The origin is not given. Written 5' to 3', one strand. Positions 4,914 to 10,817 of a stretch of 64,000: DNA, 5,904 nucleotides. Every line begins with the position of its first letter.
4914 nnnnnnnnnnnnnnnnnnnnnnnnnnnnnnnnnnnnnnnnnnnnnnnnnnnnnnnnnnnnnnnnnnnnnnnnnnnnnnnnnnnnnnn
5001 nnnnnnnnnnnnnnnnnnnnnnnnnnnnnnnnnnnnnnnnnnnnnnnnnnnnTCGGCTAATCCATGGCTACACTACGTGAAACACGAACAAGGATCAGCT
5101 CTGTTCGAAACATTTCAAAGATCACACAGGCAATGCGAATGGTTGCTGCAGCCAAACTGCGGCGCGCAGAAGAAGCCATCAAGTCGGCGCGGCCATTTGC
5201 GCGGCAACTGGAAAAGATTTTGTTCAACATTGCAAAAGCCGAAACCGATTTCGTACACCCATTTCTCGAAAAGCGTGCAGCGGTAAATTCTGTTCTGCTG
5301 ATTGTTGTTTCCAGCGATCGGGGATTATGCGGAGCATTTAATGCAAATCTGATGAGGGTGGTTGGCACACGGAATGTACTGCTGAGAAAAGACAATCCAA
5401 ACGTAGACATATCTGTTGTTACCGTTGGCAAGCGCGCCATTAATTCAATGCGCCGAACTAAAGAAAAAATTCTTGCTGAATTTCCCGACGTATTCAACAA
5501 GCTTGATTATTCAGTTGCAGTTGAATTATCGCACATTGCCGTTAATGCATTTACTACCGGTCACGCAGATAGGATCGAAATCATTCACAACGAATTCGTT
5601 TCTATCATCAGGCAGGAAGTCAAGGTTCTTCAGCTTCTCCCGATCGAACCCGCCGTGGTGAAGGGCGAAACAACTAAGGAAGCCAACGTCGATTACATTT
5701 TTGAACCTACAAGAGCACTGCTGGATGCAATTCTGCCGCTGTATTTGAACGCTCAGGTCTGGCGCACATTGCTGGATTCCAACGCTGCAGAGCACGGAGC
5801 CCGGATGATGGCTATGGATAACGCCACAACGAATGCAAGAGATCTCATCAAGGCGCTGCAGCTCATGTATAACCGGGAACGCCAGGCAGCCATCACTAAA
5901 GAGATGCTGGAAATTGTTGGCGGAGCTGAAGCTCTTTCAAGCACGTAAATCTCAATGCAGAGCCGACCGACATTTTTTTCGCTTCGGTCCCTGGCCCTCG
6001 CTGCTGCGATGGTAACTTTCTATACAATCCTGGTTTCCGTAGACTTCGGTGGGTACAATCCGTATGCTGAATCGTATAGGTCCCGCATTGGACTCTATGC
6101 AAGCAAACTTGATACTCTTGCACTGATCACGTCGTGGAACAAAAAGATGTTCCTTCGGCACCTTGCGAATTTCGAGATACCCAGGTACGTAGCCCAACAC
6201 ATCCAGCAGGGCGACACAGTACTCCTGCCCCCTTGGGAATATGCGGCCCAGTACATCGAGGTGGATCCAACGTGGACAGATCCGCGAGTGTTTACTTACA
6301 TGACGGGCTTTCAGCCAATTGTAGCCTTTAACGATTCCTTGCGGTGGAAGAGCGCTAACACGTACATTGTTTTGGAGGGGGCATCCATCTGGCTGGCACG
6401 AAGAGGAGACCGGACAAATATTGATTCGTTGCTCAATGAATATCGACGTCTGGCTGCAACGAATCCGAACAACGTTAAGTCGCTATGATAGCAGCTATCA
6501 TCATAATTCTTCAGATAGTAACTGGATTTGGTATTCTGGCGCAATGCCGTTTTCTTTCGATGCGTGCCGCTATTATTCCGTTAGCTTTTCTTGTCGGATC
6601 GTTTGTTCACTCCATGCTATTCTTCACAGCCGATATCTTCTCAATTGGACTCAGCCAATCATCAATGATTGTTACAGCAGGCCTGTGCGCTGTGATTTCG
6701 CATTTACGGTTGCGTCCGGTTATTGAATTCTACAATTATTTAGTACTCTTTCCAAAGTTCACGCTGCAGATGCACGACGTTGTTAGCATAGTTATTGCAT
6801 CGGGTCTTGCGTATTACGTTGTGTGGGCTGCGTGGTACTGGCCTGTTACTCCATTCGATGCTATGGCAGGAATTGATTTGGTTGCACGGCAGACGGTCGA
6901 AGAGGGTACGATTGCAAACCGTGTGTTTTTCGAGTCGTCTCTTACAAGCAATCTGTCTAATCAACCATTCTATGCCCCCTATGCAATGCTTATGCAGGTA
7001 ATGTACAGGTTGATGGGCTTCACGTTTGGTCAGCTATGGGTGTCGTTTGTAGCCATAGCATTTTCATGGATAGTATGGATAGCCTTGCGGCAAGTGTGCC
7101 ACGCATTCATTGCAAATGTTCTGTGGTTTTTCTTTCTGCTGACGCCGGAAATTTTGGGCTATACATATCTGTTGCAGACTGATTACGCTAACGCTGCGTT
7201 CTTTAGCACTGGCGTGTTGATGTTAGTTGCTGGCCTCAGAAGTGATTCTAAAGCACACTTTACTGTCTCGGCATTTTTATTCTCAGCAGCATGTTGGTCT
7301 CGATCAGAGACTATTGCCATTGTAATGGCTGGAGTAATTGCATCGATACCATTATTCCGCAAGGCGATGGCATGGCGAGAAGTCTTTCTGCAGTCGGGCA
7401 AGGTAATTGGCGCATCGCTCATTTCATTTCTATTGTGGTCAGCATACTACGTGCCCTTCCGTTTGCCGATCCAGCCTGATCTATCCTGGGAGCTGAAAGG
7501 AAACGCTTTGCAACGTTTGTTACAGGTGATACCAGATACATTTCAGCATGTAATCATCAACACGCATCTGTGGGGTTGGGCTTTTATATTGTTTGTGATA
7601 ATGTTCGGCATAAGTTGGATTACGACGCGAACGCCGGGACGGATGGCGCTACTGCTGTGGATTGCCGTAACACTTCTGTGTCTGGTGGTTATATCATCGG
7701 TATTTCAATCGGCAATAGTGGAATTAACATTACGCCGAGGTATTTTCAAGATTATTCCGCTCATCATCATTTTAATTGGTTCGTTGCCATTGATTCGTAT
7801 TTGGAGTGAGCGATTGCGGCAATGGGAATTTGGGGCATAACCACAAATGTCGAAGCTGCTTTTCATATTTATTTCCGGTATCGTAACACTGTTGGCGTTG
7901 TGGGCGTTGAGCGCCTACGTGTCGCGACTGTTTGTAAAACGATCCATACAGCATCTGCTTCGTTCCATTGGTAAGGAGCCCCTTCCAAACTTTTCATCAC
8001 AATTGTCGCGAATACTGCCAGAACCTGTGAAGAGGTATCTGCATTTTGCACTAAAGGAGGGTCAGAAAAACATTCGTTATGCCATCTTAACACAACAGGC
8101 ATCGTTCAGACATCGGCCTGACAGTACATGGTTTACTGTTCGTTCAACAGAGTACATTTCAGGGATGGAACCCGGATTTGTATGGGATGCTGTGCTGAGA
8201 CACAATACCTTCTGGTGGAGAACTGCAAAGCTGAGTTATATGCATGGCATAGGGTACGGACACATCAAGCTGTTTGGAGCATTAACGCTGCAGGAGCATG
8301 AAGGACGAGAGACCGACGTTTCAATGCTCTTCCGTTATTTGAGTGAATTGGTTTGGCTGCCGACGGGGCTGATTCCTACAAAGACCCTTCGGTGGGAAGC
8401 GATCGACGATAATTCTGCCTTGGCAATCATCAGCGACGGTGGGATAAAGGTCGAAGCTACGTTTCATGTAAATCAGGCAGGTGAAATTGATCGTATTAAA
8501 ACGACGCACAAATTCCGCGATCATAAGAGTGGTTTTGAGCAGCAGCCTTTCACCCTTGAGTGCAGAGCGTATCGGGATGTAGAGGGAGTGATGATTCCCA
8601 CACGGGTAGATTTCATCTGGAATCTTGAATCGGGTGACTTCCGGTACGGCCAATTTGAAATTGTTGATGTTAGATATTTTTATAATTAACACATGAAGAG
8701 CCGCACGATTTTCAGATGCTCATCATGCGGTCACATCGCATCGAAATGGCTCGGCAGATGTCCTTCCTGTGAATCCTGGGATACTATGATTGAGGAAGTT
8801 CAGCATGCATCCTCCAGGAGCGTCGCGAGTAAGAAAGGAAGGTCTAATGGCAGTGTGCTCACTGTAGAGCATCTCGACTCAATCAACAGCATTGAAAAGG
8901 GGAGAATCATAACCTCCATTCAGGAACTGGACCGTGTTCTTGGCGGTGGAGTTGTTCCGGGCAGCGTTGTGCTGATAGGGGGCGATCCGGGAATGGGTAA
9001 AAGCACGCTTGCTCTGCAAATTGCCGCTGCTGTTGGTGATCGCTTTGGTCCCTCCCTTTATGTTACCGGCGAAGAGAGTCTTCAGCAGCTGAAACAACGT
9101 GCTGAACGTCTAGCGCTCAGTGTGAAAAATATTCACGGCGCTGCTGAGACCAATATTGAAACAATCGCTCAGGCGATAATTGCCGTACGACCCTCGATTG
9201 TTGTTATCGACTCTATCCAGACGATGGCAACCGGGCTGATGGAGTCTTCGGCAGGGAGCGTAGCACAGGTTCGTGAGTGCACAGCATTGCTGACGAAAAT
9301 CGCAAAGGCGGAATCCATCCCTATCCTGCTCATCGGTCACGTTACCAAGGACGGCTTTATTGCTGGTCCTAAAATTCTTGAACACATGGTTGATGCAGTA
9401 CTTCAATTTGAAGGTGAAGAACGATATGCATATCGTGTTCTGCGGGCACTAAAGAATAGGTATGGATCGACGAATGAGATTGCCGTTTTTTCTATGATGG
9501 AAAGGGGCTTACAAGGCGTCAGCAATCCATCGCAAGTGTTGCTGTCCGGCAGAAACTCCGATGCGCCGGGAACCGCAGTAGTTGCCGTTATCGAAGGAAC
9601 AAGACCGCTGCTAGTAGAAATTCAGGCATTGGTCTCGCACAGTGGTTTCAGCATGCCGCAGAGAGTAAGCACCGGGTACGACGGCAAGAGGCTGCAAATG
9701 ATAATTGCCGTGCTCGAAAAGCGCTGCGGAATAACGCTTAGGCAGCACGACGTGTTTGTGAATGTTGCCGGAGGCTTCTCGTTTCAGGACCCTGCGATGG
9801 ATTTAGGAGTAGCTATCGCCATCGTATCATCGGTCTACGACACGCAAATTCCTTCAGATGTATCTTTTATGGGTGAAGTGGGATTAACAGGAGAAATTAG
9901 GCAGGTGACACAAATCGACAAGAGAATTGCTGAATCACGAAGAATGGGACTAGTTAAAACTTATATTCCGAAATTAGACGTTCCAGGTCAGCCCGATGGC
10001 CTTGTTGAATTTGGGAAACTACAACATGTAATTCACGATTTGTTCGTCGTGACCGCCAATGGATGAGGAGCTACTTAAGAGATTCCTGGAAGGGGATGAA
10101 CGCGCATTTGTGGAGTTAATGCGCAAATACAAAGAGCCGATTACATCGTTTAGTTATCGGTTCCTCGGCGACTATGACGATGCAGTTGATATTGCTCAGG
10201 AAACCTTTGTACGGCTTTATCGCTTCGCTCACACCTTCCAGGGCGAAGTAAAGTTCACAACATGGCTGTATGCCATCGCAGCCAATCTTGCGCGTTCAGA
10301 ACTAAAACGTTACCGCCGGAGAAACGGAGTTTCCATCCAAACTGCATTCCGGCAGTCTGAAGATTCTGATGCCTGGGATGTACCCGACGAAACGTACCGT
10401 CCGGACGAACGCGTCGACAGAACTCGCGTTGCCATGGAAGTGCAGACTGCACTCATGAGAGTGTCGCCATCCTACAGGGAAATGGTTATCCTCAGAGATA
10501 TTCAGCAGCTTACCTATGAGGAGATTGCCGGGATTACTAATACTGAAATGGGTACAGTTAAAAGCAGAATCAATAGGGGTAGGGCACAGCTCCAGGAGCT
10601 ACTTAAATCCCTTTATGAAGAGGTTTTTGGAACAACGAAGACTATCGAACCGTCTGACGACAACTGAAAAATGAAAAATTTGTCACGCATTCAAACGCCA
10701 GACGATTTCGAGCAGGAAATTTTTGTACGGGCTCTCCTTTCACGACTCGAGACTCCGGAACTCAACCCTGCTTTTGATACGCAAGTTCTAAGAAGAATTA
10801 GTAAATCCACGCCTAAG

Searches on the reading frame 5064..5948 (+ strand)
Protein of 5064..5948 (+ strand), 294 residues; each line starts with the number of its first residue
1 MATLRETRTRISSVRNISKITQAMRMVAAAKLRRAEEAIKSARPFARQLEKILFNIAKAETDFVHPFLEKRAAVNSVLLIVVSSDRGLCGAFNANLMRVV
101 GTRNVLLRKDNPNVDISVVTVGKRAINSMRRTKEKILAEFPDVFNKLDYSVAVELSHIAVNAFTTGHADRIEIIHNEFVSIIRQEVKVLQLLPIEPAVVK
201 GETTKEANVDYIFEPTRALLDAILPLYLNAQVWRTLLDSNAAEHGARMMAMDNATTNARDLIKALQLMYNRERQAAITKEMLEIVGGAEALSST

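Call 44: search_protein_families(library=pfam, proteins=[window:5064-5948:+], max_evalue=0.00001)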
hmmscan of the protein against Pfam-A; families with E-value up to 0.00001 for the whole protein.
window:5064-5948:+ (294 aa): 1 family
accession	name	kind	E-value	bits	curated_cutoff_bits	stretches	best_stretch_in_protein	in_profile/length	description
PF00231.24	ATP-synt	-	1.4e-94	317.4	39.9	1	3-291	1-285/285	ATP synthase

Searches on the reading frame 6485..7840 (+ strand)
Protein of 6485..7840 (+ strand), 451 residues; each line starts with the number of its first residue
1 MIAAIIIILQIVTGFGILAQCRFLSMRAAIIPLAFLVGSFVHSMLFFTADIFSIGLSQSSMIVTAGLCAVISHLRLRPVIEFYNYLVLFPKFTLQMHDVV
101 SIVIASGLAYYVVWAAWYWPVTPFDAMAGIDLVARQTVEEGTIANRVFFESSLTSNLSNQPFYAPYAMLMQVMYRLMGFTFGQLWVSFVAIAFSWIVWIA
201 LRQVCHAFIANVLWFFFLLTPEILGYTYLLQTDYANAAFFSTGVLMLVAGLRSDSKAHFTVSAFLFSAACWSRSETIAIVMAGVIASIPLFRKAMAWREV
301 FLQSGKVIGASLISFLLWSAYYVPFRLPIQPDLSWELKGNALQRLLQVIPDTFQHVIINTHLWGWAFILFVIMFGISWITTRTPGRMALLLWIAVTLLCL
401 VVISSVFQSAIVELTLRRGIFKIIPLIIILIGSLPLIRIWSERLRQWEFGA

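Call 44: search_protein_families(library=pfam, proteins=[window:6485-7840:+], max_evalue=0.00001)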
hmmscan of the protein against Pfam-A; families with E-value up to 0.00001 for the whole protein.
window:6485-7840:+ (451 aa): 0 families

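Call 83: search_protein_families(library=ncbifam, proteins=[window:6485-7840:+], max_evalue=0.001)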
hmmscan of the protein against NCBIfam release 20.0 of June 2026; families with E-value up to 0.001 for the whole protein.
window:6485-7840:+ (451 aa): 1 family
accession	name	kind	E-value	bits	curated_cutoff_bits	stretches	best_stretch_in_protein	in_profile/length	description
NF047440.1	LA3751_2_3_fam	subfamily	1.1e-06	27.8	200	1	158-432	73-352/460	LA_3751/LA_3752 family putative glycosyltransferase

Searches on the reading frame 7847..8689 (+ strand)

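Call 44: search_protein_families(library=pfam, proteins=[window:7847-8689:+], max_evalue=0.00001)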
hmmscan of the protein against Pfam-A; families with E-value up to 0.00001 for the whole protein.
window:7847-8689:+ (280 aa): 2 families
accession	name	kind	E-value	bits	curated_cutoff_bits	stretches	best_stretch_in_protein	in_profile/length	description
PF20181.5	DUF6544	-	4e-57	193.4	25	1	51-270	5-221/221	Family of unknown function (DUF6544)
PF21900.3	DUF6920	-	2.2e-56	191.3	27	1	57-277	3-222/222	Family of unknown function (DUF6920)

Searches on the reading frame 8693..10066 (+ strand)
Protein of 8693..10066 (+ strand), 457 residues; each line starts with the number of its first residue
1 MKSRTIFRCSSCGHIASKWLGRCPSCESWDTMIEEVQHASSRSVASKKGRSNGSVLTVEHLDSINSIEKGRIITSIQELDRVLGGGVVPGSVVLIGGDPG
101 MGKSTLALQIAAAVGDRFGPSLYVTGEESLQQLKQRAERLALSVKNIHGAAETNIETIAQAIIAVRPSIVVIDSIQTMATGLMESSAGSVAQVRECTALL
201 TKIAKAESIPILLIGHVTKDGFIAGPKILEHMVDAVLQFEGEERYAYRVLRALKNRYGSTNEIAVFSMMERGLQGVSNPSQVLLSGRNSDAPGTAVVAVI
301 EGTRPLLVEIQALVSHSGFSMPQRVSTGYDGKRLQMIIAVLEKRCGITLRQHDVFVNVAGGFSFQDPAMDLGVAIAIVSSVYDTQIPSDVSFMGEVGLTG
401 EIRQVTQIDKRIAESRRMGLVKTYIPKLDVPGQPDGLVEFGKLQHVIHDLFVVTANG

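Call 14: search_protein_families(library=pfam, proteins=[window:8693-10066:+], max_evalue=0.001)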
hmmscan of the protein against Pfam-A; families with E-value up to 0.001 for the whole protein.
window:8693-10066:+ (457 aa): 10 families
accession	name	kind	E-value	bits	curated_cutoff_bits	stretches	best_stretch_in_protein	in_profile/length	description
PF06745.19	ATPase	-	3e-17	63.2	26.6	2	74-147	3-77/231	KaiC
PF13481.12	AAA_25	-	1.1e-14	55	27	1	70-221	13-194/195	AAA domain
PF18073.7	Zn_ribbon_LapB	-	6.1e-12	45.5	25.7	1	7-34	1-28/28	Rubredoxin metal binding domain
PF03796.21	DnaB_C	-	6e-10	39.4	27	1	73-140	3-70/255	DnaB-like helicase C terminal domain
PF13541.12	ChlI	-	2.4e-09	37.6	27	1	341-427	33-119/121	Subunit ChlI of Mg-chelatase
PF00004.35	AAA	-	7.1e-08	33.4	21.2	1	93-215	1-106/131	ATPase family associated with various cellular activities (AAA)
PF05362.19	Lon_C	-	1.6e-05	25.1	21.1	1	350-427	92-170/205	Lon protease (S16) C-terminal proteolytic domain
PF13401.12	AAA_22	-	2.8e-05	24.9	27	1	92-216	7-123/130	AAA domain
PF09848.15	SLFN-g3_helicase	-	4.3e-05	23.4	24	1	91-216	2-123/354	Schlafen group 3, DNA/RNA helicase domain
PF13191.12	AAA_16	-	0.00016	22.6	32.6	1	80-140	17-82/167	AAA ATPase domain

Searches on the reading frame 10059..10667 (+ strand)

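Call 14: search_protein_families(library=pfam, proteins=[window:10059-10667:+], max_evalue=0.001)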
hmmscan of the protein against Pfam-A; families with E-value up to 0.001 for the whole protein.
window:10059-10667:+ (202 aa): 3 families
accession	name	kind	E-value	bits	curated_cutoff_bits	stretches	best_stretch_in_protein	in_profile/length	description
PF04542.20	Sigma70_r2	-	5.4e-16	58.6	24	1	20-88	1-71/71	Sigma-70 region 2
PF08281.18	Sigma70_r4_2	-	8.2e-14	51.4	25.7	1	126-178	2-54/54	Sigma-70, region 4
PF04545.22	Sigma70_r4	-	6.9e-06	25.9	24.1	1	131-180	1-50/50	Sigma-70, region 4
